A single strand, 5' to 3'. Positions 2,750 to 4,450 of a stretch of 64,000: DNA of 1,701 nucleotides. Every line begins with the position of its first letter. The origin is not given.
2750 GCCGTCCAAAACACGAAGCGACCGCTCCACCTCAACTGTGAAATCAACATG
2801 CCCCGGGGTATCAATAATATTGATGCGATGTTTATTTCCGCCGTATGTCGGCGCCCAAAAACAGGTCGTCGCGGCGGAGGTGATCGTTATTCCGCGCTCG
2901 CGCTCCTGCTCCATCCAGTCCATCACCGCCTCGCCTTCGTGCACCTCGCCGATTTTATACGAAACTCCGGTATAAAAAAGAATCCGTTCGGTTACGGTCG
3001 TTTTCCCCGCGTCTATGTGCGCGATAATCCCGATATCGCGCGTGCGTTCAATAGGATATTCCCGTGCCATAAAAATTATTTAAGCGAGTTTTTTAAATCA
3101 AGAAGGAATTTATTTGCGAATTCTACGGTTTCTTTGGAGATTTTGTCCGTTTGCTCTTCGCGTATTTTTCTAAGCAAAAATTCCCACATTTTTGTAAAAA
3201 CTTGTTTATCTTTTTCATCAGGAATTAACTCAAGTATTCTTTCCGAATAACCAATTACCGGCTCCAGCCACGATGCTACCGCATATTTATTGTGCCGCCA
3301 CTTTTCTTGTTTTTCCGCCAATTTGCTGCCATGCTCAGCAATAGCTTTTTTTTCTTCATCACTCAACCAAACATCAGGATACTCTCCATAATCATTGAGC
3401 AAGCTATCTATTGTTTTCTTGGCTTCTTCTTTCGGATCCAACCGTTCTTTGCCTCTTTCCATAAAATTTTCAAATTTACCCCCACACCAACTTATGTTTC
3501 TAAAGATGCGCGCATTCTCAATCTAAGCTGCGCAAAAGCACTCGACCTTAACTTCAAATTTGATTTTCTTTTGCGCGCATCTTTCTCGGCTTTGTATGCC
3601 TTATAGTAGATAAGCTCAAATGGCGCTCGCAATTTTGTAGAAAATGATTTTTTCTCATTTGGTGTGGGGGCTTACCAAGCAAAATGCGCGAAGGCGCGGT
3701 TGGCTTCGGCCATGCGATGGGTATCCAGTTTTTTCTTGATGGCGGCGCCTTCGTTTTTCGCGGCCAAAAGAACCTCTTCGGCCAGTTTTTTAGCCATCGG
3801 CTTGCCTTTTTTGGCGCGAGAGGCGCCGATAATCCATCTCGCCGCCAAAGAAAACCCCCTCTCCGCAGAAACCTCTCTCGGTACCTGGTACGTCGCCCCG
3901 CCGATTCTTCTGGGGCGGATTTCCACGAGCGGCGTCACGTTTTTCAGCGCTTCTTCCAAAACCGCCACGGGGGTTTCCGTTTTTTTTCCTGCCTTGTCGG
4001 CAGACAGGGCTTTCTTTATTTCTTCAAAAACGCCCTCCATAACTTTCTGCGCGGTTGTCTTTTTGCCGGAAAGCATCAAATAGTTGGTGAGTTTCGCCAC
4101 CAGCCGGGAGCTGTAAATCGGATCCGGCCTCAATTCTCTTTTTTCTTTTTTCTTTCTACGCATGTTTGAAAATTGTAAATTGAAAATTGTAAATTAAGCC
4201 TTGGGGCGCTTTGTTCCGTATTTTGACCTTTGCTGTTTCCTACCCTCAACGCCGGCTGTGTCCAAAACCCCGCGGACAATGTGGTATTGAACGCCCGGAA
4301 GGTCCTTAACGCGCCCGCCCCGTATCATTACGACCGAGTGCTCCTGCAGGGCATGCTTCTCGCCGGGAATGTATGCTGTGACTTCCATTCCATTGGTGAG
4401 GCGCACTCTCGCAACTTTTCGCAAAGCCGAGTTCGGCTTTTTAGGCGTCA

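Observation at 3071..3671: A foreign-looking 600-bp insert inside the str operon: an orphan ORF preceded by a ~190-nt rod-like RNA or element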

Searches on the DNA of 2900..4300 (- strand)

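Call 8: search_rna_families(source=window, start=2900, end=4300, threshold=evalue, max_evalue=10)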
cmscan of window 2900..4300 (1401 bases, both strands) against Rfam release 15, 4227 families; matches with E-value up to 10: 9.
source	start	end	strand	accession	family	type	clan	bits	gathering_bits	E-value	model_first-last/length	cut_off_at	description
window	3556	3658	-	RF02513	PYLIS_6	Cis-reg;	-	18.7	80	7.4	1-100/100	no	Pyrrolysine insertion sequence transposase 2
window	3549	3695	-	RF02792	sRNA162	Gene; antisense;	-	17.7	78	2.7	1-190/190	no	Archaeal Small RNA 162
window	3333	3381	-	RF01136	sR28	Gene; snRNA; snoRNA; CD-box;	-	17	39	0.11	1-55/55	no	Small nucleolar RNA sR28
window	3737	3818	-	RF02714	snopsi28S-3378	Gene; snRNA; snoRNA; HACA-box;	-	16.1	136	5.9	1-145/145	no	Small nucleolar RNA psi28S-3378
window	3973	4031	-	RF01647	ceN61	Gene; snRNA; snoRNA; CD-box;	-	15.6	60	4.9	1-72/72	no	Caenorhabditis snoRNA ceN61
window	4039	4116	-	RF01929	bxd_1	Gene; lncRNA;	-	13.6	75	4.6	1-86/86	no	Bithoraxoid conserved region 1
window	3844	3884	-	RF01952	SOX2OT_exon2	Gene; lncRNA;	-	13.3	45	4.5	1-69/69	no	SOX2 overlapping transcript exon 2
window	4109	4189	+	RF02099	rivX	Gene; sRNA;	-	11.3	100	5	1-248/248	no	rivX sRNA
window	3737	3846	-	RF00023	tmRNA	Gene;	CL00001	10.8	47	0.078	1-374/374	no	transfer-messenger RNA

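Call 45: search_rna_families(sources=[L055, L071, L077, L080, L095, L062, L052, L089, L054, L053, L057, L060, L061, L064, L065, L066, L078, L090, L031, L087], threshold=gathering)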
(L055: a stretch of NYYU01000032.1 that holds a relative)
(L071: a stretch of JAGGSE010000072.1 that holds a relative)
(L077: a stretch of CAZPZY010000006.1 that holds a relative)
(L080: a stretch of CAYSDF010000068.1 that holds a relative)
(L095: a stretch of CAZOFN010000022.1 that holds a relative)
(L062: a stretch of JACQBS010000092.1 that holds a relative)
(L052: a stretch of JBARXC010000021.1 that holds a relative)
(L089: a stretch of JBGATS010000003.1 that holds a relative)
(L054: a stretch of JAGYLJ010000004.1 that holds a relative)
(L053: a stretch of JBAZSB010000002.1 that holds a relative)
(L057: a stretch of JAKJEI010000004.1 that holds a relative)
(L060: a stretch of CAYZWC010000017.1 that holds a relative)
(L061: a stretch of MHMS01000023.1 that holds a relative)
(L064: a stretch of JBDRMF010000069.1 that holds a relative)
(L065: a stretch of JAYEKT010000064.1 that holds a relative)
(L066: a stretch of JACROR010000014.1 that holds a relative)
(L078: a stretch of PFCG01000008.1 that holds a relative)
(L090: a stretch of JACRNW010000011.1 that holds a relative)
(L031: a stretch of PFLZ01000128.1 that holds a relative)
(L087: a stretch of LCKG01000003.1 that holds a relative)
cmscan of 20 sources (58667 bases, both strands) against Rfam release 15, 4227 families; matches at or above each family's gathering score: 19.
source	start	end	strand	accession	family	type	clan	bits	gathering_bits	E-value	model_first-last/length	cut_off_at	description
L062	1350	1990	+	RF00010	RNaseP_bact_a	Gene; ribozyme;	CL00002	308.3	100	4.9e-100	1-367/367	no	Bacterial RNase P class A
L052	1398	2050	+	RF00010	RNaseP_bact_a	Gene; ribozyme;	CL00002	250.8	100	1.5e-80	1-367/367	no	Bacterial RNase P class A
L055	1753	2130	+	RF00010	RNaseP_bact_a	Gene; ribozyme;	CL00002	164.1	100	4e-51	1-367/367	no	Bacterial RNase P class A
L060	1775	1847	+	RF00005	tRNA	Gene; tRNA;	CL00001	73.9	29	2.3e-14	1-71/71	no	tRNA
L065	2071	2144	+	RF00005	tRNA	Gene; tRNA;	CL00001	71.2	29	1.4e-13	1-71/71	no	tRNA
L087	1773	1843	+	RF00005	tRNA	Gene; tRNA;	CL00001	69.8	29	3.3e-13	1-71/71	no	tRNA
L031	1146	1219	-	RF00005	tRNA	Gene; tRNA;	CL00001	69.7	29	3.4e-13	1-71/71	no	tRNA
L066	327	397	+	RF00005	tRNA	Gene; tRNA;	CL00001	69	29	5.4e-13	1-71/71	no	tRNA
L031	496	569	+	RF00005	tRNA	Gene; tRNA;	CL00001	68.7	29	6.7e-13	1-71/71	no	tRNA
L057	1772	1845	+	RF00005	tRNA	Gene; tRNA;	CL00001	68.6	29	6.9e-13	1-71/71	no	tRNA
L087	3173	3244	-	RF00005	tRNA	Gene; tRNA;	CL00001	68.3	29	8.4e-13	1-71/71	no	tRNA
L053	1770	1843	+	RF00005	tRNA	Gene; tRNA;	CL00001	66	29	3.6e-12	1-71/71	no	tRNA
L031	17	88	+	RF00005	tRNA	Gene; tRNA;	CL00001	65.9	29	3.9e-12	1-71/71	no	tRNA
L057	1973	2044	+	RF00005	tRNA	Gene; tRNA;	CL00001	65.6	29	4.7e-12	1-71/71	no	tRNA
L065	2151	2224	+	RF00005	tRNA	Gene; tRNA;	CL00001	65.5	29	5.1e-12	1-71/71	no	tRNA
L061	1772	1843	+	RF00005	tRNA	Gene; tRNA;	CL00001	64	29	1.3e-11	1-71/71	no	tRNA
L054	1773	1845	+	RF00005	tRNA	Gene; tRNA;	CL00001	62.8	29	2.7e-11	1-71/71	no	tRNA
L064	1773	1845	+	RF00005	tRNA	Gene; tRNA;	CL00001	62.3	29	3.9e-11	1-71/71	no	tRNA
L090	1757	1831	+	RF00005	tRNA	Gene; tRNA;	CL00001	55.5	29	2.9e-09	1-71/71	no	tRNA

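Call 90: search_rna_families(sources=[L062, L052], threshold=gathering, show_alignments=2)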
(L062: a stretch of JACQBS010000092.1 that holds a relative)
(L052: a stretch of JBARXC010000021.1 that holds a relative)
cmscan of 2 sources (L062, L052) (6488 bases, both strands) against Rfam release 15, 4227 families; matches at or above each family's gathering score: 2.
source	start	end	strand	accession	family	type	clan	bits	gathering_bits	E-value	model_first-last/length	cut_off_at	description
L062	1350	1990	+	RF00010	RNaseP_bact_a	Gene; ribozyme;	CL00002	308.3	100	5.4e-101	1-367/367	no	Bacterial RNase P class A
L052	1398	2050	+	RF00010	RNaseP_bact_a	Gene; ribozyme;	CL00002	250.8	100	1.7e-81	1-367/367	no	Bacterial RNase P class A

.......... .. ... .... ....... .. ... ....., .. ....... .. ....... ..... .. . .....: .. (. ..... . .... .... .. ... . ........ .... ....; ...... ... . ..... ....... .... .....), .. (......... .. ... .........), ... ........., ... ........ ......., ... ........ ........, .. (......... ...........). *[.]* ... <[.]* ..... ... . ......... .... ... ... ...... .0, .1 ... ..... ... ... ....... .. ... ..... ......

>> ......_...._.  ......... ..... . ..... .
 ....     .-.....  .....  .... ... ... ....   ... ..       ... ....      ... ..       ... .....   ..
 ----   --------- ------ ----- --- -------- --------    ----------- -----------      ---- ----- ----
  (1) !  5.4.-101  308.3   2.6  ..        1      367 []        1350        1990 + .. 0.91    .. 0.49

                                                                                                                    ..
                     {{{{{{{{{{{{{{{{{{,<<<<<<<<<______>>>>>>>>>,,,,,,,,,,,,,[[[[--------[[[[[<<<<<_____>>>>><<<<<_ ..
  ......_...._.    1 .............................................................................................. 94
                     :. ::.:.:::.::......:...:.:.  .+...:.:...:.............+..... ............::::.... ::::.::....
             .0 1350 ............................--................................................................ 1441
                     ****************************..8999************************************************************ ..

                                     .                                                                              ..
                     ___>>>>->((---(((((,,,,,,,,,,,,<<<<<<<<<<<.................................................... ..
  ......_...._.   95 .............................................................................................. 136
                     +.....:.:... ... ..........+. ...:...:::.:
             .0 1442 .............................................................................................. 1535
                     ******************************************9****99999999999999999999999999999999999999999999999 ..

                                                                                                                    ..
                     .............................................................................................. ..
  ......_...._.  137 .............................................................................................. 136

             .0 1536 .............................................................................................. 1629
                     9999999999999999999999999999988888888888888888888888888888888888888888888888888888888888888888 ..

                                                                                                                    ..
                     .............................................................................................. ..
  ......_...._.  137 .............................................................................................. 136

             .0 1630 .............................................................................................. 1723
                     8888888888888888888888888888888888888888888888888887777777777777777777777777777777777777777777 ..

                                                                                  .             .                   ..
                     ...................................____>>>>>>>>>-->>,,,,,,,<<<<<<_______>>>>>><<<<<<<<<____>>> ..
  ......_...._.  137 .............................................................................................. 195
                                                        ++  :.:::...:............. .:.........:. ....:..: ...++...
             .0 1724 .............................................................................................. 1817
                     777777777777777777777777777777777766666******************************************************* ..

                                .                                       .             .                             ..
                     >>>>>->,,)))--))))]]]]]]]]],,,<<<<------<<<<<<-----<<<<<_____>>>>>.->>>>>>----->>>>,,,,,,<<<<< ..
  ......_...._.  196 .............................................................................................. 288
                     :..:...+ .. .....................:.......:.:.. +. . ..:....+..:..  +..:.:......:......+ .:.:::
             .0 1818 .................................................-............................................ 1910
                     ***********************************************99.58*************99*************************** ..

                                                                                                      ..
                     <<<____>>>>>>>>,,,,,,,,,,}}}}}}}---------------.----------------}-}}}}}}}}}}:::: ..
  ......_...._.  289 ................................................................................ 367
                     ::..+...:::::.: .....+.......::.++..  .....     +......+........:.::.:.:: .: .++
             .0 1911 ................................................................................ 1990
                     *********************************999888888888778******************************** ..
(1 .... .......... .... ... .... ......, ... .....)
